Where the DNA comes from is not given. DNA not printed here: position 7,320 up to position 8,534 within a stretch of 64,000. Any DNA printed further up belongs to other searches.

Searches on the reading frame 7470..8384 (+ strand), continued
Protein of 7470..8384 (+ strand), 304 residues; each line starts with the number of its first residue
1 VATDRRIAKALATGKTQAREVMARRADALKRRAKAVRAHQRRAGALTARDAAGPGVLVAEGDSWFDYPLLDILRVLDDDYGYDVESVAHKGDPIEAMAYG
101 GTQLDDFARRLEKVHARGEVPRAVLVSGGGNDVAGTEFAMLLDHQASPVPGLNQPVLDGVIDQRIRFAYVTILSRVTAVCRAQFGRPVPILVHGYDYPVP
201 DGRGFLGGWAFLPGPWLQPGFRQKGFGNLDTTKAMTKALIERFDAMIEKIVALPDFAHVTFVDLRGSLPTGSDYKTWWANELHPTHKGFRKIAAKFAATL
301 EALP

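Call 37: find_encoding_contigs(protein=P0010, flank=3000, max_places=3)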
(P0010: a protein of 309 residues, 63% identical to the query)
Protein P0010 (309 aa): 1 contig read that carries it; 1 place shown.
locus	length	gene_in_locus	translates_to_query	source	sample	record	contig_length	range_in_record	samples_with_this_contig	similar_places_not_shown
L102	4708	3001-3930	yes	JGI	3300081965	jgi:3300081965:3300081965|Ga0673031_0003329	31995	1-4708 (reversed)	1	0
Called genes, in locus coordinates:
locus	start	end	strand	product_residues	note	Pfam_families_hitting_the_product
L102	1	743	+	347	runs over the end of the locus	PF00941:FAD_binding_5, PF03450:CO_deh_flav_C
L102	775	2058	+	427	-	-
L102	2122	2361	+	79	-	-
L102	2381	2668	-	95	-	PF10387:DUF2442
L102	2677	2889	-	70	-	PF13711:DUF4160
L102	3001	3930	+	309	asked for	PF13472:Lipase_GDSL_2 (weak)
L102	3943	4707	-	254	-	?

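Call 38: find_encoding_contigs(protein=P0028, flank=3000, max_places=3)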
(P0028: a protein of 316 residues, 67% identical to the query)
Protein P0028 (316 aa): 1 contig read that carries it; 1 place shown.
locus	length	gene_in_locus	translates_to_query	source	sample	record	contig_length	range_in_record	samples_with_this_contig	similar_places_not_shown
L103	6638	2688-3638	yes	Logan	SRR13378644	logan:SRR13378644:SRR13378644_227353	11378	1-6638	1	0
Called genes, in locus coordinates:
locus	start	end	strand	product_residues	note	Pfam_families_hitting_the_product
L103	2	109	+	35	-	?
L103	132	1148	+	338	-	PF00656:Peptidase_C14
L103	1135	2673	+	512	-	-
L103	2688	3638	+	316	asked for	PF13472:Lipase_GDSL_2 (weak), PF00657:Lipase_GDSL (weak)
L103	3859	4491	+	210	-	PF12844:HTH_19 (weak), PF13560:HTH_31 (weak), PF01381:HTH_3, PF13443:HTH_26 (weak)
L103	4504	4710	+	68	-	-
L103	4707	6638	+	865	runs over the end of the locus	PF13304:AAA_21 (faint), PF02463:SMC_N (weak), PF13166:AAA_13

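Call 39: find_encoding_contigs(protein=P0020, flank=3000, max_places=3)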
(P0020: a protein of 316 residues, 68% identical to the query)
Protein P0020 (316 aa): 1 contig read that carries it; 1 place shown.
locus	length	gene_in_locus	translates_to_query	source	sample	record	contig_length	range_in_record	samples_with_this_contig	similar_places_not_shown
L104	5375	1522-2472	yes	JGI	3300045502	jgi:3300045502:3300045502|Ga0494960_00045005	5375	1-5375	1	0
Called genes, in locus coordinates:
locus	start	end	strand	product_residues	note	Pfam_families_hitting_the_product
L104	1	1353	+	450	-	PF03372:Exo_endo_phos, PF19580:Exo_endo_phos_3 (faint), PF00932:LTD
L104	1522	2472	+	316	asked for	PF13472:Lipase_GDSL_2 (weak)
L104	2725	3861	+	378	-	PF05866:RusA (faint)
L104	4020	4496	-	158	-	-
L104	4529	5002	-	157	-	PF06094:GGACT (faint), PF13772:AIG2_2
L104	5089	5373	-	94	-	?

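Call 84: search_protein_families(library=padloc, proteins=[window:7470-8381:+, L103:1135-2670:+, L103:132-1145:+], max_evalue=0.01)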
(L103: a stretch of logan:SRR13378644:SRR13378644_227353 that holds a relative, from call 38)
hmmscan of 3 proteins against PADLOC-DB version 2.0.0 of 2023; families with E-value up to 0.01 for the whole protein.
window:7470-8381:+ (304 aa): 0 families

L103:1135-2670:+ (512 aa): 0 families

L103:132-1145:+ (338 aa): 1 family
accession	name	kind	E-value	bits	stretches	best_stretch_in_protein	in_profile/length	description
PDLC02987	caspase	-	1.3e-13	49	1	7-213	5-139/453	-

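Call 85: search_protein_families(library=ncbifam, proteins=[window:7470-8381:+, L103:1135-2670:+], max_evalue=0.01)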
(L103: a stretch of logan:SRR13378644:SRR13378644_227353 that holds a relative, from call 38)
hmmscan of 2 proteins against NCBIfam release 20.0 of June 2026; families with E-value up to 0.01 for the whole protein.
window:7470-8381:+ (304 aa): 0 families

L103:1135-2670:+ (512 aa): 0 families
